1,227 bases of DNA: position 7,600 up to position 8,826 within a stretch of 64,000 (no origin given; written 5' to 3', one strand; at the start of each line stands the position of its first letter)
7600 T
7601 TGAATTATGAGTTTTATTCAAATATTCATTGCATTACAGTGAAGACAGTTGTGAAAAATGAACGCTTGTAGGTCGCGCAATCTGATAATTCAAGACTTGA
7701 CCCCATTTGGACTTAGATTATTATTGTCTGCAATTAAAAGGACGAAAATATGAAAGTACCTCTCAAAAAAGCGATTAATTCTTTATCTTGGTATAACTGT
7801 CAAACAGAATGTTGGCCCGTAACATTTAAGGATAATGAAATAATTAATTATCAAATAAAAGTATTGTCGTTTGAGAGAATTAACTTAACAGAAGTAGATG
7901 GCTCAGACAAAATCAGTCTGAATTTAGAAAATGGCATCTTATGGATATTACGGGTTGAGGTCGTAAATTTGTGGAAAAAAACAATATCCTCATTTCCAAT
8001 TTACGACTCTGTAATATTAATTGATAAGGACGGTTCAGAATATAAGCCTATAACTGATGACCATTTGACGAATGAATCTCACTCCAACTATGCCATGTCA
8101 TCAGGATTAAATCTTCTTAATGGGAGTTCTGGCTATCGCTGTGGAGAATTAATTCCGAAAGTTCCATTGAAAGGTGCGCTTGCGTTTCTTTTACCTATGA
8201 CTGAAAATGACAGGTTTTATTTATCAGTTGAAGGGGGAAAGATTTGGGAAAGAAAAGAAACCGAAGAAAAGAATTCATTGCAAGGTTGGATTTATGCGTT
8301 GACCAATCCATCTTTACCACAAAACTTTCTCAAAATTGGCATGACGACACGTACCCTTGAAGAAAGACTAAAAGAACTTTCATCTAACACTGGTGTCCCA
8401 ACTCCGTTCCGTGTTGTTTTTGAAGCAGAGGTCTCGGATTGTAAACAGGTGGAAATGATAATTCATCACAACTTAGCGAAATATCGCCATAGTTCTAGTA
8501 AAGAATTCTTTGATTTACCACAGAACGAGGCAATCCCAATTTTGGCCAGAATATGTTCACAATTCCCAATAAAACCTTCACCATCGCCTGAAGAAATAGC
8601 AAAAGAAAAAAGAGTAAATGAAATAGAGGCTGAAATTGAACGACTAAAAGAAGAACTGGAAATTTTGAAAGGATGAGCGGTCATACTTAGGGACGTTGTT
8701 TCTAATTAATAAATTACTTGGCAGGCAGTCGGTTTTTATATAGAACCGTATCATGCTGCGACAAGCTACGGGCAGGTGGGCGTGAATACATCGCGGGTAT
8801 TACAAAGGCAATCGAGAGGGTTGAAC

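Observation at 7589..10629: T5orf172 (GIY-YIG-like) fusion protein followed by two unknown ORFs bracketed by a thrice-repeated ~26-bp motif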

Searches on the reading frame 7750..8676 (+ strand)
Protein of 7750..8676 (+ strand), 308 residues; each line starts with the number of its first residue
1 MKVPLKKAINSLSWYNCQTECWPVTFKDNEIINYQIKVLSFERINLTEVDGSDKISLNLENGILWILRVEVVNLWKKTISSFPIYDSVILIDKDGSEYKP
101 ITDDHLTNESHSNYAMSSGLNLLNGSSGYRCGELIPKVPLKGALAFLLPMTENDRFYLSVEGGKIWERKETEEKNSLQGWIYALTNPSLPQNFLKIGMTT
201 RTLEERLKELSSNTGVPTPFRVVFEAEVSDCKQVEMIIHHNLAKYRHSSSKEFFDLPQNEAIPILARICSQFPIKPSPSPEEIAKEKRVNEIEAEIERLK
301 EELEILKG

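Call 9: search_protein_families(library=pfam, proteins=[window:7750-8676:+], max_evalue=0.01)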
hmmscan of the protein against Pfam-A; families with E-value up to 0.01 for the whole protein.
window:7750-8676:+ (308 aa): 3 families
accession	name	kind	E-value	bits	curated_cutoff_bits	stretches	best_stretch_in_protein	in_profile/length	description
PF10544.15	T5orf172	-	1.6e-17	64.3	20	1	179-269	1-101/101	T5orf172 domain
PF13455.12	MUG113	-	3.1e-15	57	22.3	1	194-264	1-69/73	Meiotically up-regulated gene 113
PF02721.21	DUF223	-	0.0096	16.7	24.6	0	65-106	15-56/104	Domain of unknown function DUF223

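Call 10: search_protein_families(library=padloc, proteins=[window:7750-8676:+], max_evalue=0.01)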
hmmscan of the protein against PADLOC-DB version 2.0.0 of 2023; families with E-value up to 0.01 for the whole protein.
window:7750-8676:+ (308 aa): 5 families
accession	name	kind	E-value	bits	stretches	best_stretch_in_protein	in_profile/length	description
PDLC05041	PDC-S57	-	1.9e-29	100.8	1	178-279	5-103/212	-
PDLC05043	PDC-S57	-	1.8e-18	65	1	178-298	4-137/221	-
PDLC05042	PDC-S57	-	7.7e-13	46.6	1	177-269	6-100/245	-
PDLC03977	PD-Lambda-1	-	0.00017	18.6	1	176-257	353-438/496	-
PDLC03976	PD-Lambda-1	-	0.00019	18.5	1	167-256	345-438/491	-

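Call 13: find_encoding_contigs(protein=window:7750-8676:+, flank=10000, max_places=10)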
Protein window:7750-8676:+ (308 aa): no gene with exactly this product is on record in the collection.

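Call 14: find_homologous_proteins(query=window:7750-8676:+)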
Query window:7750-8676:+ (308 aa): 31 proteins with E <= 0.001 among 2540 candidates.
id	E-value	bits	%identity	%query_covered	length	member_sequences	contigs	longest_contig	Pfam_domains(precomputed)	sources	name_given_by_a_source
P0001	5.3e-204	694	100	100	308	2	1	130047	PF10544.16,PF13455.13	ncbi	ncbi:MAG: GIY-YIG nuclease family protein [Thermodesulfobacteriota bacterium]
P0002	1.4e-182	623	92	100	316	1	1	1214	PF10544.16,PF13455.13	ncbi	-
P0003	1.5e-113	397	93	63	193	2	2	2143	PF10544.16,PF13455.13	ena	-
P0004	1.4e-59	219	40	100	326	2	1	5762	PF10544.16,PF13455.13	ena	-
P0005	4.9e-20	90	54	30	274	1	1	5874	PF10544.16,PF13455.13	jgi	jgi:hypothetical protein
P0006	1.2e-15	75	44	32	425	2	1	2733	PF10544.16,PF13455.13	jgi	jgi:hypothetical protein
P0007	2.7e-15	74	49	30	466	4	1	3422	PF10544.16,PF13455.13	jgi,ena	-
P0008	3.7e-15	74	47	32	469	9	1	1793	PF10544.16,PF13455.13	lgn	-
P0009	3.8e-15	73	47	30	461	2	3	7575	PF10544.16,PF13455.13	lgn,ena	-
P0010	2.2e-14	71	47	30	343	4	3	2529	PF10544.16,PF13455.13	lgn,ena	-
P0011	2.4e-14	71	40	39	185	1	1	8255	PF10544.16,PF13455.13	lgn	-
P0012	4.9e-14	70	48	29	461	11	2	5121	PF10544.16,PF13455.13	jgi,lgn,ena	jgi:hypothetical protein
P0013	6.3e-14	69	45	30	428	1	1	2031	PF10544.16,PF13455.13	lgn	-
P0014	5.7e-13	66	48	28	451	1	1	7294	PF10544.16,PF13455.13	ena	-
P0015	9.1e-13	66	48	27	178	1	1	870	PF10544.16,PF13455.13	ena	-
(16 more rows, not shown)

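Call 15: find_encoding_contigs(protein=P0001, flank=10000, max_places=5)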
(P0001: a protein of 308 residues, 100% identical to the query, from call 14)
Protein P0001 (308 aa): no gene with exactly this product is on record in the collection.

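Call 16: find_encoding_contigs(protein=P0003, flank=10000, max_places=5)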
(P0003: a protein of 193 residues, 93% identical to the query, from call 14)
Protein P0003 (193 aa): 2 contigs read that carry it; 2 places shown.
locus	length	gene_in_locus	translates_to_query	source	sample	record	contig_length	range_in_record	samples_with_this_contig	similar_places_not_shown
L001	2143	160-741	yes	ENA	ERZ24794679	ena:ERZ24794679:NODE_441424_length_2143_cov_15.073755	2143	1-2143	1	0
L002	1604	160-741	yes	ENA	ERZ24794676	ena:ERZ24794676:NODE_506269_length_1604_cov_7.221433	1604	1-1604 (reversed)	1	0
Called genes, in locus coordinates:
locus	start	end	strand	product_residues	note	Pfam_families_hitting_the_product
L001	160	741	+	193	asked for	PF10544:T5orf172, PF13455:MUG113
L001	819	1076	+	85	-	-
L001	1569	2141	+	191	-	?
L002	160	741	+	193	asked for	PF10544:T5orf172, PF13455:MUG113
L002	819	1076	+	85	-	-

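Call 17: find_encoding_contigs(protein=P0004, flank=10000, max_places=5)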
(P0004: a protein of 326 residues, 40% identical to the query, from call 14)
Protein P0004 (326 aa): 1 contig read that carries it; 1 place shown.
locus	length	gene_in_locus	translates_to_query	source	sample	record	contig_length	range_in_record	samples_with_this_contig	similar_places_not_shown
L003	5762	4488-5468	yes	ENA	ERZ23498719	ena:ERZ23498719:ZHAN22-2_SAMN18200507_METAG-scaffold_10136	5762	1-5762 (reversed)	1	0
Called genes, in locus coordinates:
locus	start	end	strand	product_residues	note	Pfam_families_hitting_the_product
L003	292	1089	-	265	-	PF13495:Phage_int_SAM_4, PF00589:Phage_integrase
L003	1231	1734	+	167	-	-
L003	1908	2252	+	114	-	-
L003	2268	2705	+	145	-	-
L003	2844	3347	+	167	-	-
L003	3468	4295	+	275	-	-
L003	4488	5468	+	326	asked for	PF10544:T5orf172, PF13455:MUG113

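Call 37: search_protein_families(library=ncbifam, proteins=[window:7750-8676:+], max_evalue=0.01)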
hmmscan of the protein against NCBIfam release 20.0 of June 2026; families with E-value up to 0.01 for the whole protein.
window:7750-8676:+ (308 aa): 0 families

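Call 54: find_encoding_contigs(protein=P0002, flank=5000, max_places=3)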
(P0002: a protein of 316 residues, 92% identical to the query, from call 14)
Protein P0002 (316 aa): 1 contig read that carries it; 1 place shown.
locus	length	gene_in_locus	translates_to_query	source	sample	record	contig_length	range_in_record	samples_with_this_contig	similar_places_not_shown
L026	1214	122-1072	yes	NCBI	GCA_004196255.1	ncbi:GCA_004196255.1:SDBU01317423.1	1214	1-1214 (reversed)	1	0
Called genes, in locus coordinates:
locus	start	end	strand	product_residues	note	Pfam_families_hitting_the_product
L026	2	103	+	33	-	?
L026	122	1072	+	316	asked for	PF10544:T5orf172, PF13455:MUG113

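Call 79: predict_structure(alignment_id=A3)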
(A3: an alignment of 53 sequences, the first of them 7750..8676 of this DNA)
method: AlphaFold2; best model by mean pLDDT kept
length: 308 residues; sequences in the alignment: 53
mean_pLDDT: 91.5   pTM: 0.63
mean pLDDT of the five models: 91.5, 91.1, 90.8, 90.3, 90.2
residues with pLDDT >= 90: 250; 70-90: 37; 50-70: 17; < 50: 4
segments of 3 or more residues with pLDDT < 50: 172-175
pLDDT, mean of each block of 10 residues (from residue 1): 96 96 68 97 97 96 97 95 95 96 89 93 73 92 95 86 92 67 95 94 92 86 96 95 94 96 97 89 93 96 95
secondary structure, 60 per line:
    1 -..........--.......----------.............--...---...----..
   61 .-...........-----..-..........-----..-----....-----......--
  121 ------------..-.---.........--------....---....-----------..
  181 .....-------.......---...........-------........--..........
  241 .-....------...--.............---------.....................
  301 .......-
elements in order: E2-4 H5-11 E14-20 E31-43 E63-73 H82-87 E88-91 H104-107 H113-118 E140-148 E157-160 E164-167 E179-185 E193-199 H203-213 E221-228 H231-241 E253-255 H258-270 H280-307

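Call 81: fold_search(model_id=the predicted structure, library=pdb)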
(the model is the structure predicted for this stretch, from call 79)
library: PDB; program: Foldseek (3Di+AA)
matches with E <= 10: 617; with E <= 0.001: 2
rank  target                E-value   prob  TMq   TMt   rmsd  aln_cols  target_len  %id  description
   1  9a4z_A                5.7e-05  1.00  0.29  0.46   5.0       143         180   20  Integrative model of YXKC-DACA by crosslinking MS and deep learning (released 2024-09-18)
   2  3cfu_A                8.3e-04  1.00  0.28  0.54   8.1       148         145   14  Crystal structure of the yjhA protein from Bacillus subtilis. Northeast Structural Genomics Consortium target SR562 (released 2008-03-18)
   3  4les                  1.1e-03  1.00  0.26  0.49  10.0       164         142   13  2.2 Angstrom Crystal Structure of Conserved Hypothetical Protein from Bacillus anthracis. (released 2013-08-07)
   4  4r4g                  1.2e-03  1.00  0.26  0.24  10.9       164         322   10  Crystal structure of a putative lipoprotein (ycdA) from Bacillus subtilis subsp. subtilis str. 168 at 2.62 A resolution (released 2014-09-17)
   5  4eae_B                1.2e-03  0.99  0.22  0.33  11.2       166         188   11  The crystal structure of a functionally unknown protein from Listeria monocytogenes EGD-e (released 2012-04-04)
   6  1lmi                  2.2e-03  1.00  0.27  0.56   5.9       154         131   11  1.5 ANGSTROM RESOLUTION CRYSTAL STRUCTURE OF A SECRETED PROTEIN FROM MYCOBACTERIUM TUBERCULOSIS-MPT63 (released 2002-12-04)
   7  4eae_A                4.2e-03  0.97  0.22  0.34   9.8       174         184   11  The crystal structure of a functionally unknown protein from Listeria monocytogenes EGD-e (released 2012-04-04)
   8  3cfu_B                5.3e-03  1.00  0.26  0.52   8.0       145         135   13  Crystal structure of the yjhA protein from Bacillus subtilis. Northeast Structural Genomics Consortium target SR562 (released 2008-03-18)
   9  3nrf_A                8.2e-03  0.96  0.19  0.44   6.7       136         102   12  Crystal structure of an apag protein (PA1934) from pseudomonas aeruginosa pao1 at 1.50 A resolution (released 2010-07-28)
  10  3qfg_B                1.4e-02  0.99  0.27  0.50   6.7       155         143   10  Structure of a putative lipoprotein from Staphylococcus aureus subsp. aureus NCTC 8325 (released 2011-02-02)
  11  1tza_A                1.4e-02  0.82  0.18  0.36  18.1       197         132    9  X-ray structure of Northeast Structural Genomics Consortium target SoR45 (released 2004-07-27)
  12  3nrf_B                1.4e-02  0.93  0.19  0.45   6.8       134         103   13  Crystal structure of an apag protein (PA1934) from pseudomonas aeruginosa pao1 at 1.50 A resolution (released 2010-07-28)
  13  3sb3                  1.6e-02  0.94  0.20  0.47   6.4       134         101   13  Crystal structure of an apag protein (PA1934) from pseudomonas aeruginosa pao1 at 1.83 A resolution (released 2011-06-29)
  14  3qfg_A                1.9e-02  0.99  0.27  0.51   6.6       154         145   11  Structure of a putative lipoprotein from Staphylococcus aureus subsp. aureus NCTC 8325 (released 2011-02-02)
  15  5bxg                  2.3e-02  0.99  0.26  0.47   7.1       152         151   11  Crystal structure of an uncharacterized beta-sandwich protein (CD630_09570) from Clostridium difficile 630 at 1.90 A res (released 2015-07-08)
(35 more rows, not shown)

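Call 88: search_protein_families(library=ncbifam, proteins=[L003:292-1089:-], max_evalue=0.001)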
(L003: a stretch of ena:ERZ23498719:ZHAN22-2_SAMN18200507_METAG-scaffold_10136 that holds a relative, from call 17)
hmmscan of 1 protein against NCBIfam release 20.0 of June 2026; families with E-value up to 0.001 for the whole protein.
L003:292-1089:- (265 aa): 12 families
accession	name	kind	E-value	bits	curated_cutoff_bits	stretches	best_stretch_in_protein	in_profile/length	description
TIGR02249.1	integrase_gron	subfamily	7.1e-93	311.4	265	2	22-183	1-161/315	integron integrase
NF011946.0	PRK15417.1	equivalog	5.2e-69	233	435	2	19-183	13-176/337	integron integrase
NF040815.2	recomb_XerA_Arch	equivalog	1.2e-47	162.7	220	2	183-255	187-259/263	site-specific tyrosine recombinase/integron integrase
TIGR02225.1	recomb_XerD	equivalog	6e-40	137.4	329.6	2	190-258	214-282/290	site-specific tyrosine recombinase XerD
NF001399.0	PRK00283.1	subfamily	2.1e-36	125.7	279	2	190-256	222-289/300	tyrosine recombinase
TIGR02224.1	recomb_XerC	equivalog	3.1e-36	125.3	335.15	2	188-256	215-283/295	tyrosine recombinase XerC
NF002331.0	PRK01287.1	subfamily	1.3e-30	106.6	371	2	189-251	250-313/365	site-specific tyrosine recombinase XerC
NF003462.0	PRK05084.1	equivalog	7.1e-15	54.6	267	1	206-262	300-356/360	tyrosine recombinase XerS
NF007370.0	PRK09870.1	subfamily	3.8e-09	36.5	221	1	196-249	125-178/200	tyrosine-type DNA invertase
NF040693.1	recomb_GmtY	equivalog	9.6e-07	28.4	340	1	193-259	371-441/441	gamma-mobile-trio recombinase GmtY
NF041502.1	integrase_1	equivalog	2.9e-06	26.3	350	1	193-252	303-362/484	site-specific integrase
NF007371.0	PRK09871.1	subfamily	1.5e-05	24.6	222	0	195-249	119-173/198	tyrosine-type DNA invertase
